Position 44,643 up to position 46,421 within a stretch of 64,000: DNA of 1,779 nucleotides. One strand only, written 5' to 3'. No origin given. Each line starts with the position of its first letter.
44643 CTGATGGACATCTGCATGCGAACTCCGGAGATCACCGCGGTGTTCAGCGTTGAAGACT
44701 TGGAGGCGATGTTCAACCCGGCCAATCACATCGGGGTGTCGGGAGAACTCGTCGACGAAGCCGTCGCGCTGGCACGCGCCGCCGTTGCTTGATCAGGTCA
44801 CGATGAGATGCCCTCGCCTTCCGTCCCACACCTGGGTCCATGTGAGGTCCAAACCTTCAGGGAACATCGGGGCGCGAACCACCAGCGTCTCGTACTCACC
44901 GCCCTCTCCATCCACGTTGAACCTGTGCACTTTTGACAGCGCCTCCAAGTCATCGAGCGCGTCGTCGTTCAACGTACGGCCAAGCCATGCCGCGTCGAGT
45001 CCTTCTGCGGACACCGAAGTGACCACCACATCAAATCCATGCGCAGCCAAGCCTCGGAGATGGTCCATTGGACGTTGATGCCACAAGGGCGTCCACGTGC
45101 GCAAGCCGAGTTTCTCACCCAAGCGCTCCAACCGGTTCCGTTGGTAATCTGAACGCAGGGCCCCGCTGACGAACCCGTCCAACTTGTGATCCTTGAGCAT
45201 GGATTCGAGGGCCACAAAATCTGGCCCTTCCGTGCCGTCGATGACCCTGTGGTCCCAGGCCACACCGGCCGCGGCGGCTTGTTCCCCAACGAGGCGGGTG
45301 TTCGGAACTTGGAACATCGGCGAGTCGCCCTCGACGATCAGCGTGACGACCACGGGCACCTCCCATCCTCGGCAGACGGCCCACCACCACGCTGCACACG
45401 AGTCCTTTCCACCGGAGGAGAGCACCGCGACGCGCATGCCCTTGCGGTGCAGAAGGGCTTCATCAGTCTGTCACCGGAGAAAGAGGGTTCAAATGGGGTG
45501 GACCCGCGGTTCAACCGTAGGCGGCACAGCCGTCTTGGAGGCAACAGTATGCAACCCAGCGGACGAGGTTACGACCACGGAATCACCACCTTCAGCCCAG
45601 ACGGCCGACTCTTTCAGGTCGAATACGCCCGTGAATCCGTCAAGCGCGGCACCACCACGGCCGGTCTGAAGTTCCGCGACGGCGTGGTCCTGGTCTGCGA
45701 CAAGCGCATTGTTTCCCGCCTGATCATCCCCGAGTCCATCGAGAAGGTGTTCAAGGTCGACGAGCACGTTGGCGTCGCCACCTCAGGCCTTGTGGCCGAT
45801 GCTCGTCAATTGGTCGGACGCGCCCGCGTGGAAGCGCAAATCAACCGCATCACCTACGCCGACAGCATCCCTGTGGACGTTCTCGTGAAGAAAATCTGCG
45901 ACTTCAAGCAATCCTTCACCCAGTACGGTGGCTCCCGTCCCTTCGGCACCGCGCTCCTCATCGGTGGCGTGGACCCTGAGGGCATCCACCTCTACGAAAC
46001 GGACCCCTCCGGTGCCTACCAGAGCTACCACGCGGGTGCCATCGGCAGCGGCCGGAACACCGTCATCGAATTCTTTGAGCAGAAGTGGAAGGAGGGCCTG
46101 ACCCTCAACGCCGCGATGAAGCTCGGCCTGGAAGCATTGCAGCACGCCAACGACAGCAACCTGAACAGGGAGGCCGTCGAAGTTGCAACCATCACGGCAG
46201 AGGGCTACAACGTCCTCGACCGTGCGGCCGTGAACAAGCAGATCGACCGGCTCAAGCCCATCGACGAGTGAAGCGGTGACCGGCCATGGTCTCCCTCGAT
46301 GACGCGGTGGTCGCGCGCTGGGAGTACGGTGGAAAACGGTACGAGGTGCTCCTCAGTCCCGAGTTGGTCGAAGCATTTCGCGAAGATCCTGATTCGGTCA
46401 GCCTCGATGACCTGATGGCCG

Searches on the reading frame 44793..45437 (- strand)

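Call 15: search_protein_families(library=pfam, proteins=[window:44793-45437:-], max_evalue=0.001)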
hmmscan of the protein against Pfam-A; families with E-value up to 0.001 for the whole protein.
window:44793-45437:- (214 aa): 1 family
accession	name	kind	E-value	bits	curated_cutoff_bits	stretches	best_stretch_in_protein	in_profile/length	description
PF01902.24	Diphthami_syn_2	-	1.5e-46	159.1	23.2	1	1-213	1-214/219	Diphthamide synthase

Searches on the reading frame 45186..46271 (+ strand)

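Call 15: search_protein_families(library=pfam, proteins=[window:45186-46271:+], max_evalue=0.001)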
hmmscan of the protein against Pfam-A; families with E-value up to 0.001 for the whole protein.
window:45186-46271:+ (361 aa): 2 families
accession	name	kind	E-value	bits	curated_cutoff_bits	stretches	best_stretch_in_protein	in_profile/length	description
PF00227.31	Proteasome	-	2.3e-57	194.1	22.4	1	152-336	1-189/189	Proteasome subunit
PF10584.14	Proteasome_A_N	-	1.6e-12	47.3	27.7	1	129-150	1-22/23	Proteasome subunit A N-terminal signature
